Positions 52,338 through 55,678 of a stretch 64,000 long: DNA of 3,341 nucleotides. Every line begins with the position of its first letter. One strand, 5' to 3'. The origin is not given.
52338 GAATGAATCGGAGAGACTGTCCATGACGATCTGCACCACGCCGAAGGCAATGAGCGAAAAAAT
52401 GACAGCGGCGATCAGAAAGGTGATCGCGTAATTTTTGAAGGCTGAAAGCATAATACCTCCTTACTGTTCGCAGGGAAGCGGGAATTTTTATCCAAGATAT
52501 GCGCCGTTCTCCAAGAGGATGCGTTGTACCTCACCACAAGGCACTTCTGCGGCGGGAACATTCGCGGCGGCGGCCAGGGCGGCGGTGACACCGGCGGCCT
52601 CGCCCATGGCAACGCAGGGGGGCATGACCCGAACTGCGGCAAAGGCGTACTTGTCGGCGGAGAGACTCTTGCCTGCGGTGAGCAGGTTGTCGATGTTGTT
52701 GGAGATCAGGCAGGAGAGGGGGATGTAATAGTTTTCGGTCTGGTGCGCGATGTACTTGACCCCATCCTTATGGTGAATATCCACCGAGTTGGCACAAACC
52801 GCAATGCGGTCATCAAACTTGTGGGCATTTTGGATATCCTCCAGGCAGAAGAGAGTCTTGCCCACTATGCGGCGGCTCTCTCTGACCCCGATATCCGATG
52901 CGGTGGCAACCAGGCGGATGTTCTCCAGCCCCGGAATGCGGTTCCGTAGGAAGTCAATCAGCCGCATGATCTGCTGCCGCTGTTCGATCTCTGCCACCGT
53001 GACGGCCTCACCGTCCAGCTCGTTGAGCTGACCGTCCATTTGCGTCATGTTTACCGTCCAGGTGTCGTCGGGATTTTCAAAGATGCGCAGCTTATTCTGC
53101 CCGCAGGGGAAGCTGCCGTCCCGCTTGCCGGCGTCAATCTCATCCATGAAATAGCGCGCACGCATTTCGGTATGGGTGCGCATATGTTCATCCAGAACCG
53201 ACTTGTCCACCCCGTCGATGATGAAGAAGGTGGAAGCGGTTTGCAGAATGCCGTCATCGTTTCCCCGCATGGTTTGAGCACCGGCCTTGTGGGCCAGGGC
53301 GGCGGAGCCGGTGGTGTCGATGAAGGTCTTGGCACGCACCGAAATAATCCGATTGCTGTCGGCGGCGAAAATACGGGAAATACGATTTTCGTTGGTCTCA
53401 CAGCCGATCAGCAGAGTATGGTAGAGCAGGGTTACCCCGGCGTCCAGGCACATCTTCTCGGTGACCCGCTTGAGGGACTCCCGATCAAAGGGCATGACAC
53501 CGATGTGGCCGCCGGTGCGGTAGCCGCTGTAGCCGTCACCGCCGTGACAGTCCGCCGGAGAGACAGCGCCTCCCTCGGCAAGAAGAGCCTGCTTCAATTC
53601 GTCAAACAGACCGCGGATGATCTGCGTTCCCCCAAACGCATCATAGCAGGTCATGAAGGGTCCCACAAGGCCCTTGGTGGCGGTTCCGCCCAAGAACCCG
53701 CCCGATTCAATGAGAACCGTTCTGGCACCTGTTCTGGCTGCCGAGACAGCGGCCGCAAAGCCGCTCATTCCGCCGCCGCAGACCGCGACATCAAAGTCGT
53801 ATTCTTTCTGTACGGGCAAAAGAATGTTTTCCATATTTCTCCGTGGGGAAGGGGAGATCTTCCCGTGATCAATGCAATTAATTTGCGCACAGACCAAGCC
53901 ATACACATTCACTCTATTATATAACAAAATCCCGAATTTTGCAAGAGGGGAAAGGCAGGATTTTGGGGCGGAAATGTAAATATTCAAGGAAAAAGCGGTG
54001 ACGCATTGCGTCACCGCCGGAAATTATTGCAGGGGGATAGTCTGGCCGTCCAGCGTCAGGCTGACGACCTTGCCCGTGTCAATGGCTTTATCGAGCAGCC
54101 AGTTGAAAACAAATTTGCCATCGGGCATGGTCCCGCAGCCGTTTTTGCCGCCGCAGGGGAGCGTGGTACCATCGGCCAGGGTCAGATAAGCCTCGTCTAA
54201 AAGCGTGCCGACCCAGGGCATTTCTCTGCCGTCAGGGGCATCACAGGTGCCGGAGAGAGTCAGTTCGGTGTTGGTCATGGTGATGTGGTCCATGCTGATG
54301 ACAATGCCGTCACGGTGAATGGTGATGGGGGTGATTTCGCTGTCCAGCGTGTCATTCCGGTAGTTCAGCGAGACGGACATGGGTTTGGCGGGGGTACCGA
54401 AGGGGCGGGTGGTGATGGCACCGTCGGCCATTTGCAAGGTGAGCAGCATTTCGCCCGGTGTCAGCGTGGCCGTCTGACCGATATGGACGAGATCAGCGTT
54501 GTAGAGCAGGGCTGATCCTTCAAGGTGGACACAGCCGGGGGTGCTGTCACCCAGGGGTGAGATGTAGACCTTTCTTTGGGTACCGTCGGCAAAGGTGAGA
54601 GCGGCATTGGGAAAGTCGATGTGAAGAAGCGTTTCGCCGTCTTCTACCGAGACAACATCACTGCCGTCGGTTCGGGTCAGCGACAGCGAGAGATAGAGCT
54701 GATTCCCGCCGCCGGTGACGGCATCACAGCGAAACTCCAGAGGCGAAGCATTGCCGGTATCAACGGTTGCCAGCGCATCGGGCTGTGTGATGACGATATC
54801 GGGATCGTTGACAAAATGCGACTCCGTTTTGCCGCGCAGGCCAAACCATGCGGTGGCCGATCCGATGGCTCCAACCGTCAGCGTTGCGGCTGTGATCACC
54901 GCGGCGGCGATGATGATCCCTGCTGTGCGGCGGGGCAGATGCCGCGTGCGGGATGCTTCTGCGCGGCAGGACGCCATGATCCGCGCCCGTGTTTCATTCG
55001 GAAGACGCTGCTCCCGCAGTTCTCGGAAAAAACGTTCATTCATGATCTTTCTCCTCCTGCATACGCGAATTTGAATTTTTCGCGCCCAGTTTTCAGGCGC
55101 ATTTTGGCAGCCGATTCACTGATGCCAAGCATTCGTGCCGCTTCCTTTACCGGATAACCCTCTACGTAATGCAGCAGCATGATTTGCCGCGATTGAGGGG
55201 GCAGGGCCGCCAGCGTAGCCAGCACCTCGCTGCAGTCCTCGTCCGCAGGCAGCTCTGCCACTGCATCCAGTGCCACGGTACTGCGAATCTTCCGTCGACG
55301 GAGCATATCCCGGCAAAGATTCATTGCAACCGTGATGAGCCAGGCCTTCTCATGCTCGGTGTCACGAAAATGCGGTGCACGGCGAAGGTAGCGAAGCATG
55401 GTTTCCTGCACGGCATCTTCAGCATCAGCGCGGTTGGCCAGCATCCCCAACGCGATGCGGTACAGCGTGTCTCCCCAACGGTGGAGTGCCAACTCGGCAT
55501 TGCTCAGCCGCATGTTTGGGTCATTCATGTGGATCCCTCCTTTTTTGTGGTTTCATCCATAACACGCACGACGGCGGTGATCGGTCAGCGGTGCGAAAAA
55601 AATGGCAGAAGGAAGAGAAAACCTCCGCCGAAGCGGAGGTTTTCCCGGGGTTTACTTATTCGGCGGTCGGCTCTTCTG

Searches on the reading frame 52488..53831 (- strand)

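Call 50: search_protein_families(library=pfam, proteins=[window:52488-53831:-], max_evalue=0.001)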
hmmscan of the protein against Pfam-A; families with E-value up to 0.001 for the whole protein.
window:52488-53831:- (447 aa): 5 families
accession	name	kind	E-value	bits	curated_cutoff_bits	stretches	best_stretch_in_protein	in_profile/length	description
PF12831.13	FAD_oxidored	-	1.1e-108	364.6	27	1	14-439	1-416/416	FAD dependent oxidoreductase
PF13450.12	NAD_binding_8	-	3.8e-05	24.3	21.9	1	18-53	2-37/68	NAD(P)-binding Rossmann-like domain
PF01266.30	DAO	-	5.4e-05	23.3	27.9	1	14-54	1-41/353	FAD dependent oxidoreductase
PF01134.28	GIDA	-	6e-05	22.7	22.1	1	14-72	1-48/391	Glucose inhibited division protein A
PF00890.30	FAD_binding_2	-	9.7e-05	22.2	20.4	1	14-51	1-38/414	FAD binding domain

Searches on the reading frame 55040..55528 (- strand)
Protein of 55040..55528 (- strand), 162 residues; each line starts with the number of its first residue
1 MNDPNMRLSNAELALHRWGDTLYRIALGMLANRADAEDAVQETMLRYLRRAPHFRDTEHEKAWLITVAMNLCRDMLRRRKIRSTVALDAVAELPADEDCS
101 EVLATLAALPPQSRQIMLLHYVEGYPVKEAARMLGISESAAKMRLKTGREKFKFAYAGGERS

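Call 50: search_protein_families(library=pfam, proteins=[window:55040-55528:-], max_evalue=0.001)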
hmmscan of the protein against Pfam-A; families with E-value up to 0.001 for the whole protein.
window:55040-55528:- (162 aa): 7 families
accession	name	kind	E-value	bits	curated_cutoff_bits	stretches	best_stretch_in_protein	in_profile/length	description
PF04542.20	Sigma70_r2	-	1.5e-16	60.4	24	1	17-80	4-69/71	Sigma-70 region 2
PF08281.18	Sigma70_r4_2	-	7.4e-16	58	25.7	1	101-151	3-53/54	Sigma-70, region 4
PF04545.22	Sigma70_r4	-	9.4e-11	41.5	24.1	1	106-151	2-47/50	Sigma-70, region 4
PF07638.17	Sigma70_ECF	-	8.5e-07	29.5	21.1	1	97-153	124-180/185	ECF sigma factor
PF22233.2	PhyR_sigma-like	-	1.5e-06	28.3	27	1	106-140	1-35/50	Response regulator PhyR, sigma-like domain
PF13384.12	HTH_23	-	0.00013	22.1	24.6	1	114-140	7-33/50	Homeodomain-like domain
PF13518.12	HTH_28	-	0.00025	21.5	25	0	114-141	2-29/52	Helix-turn-helix domain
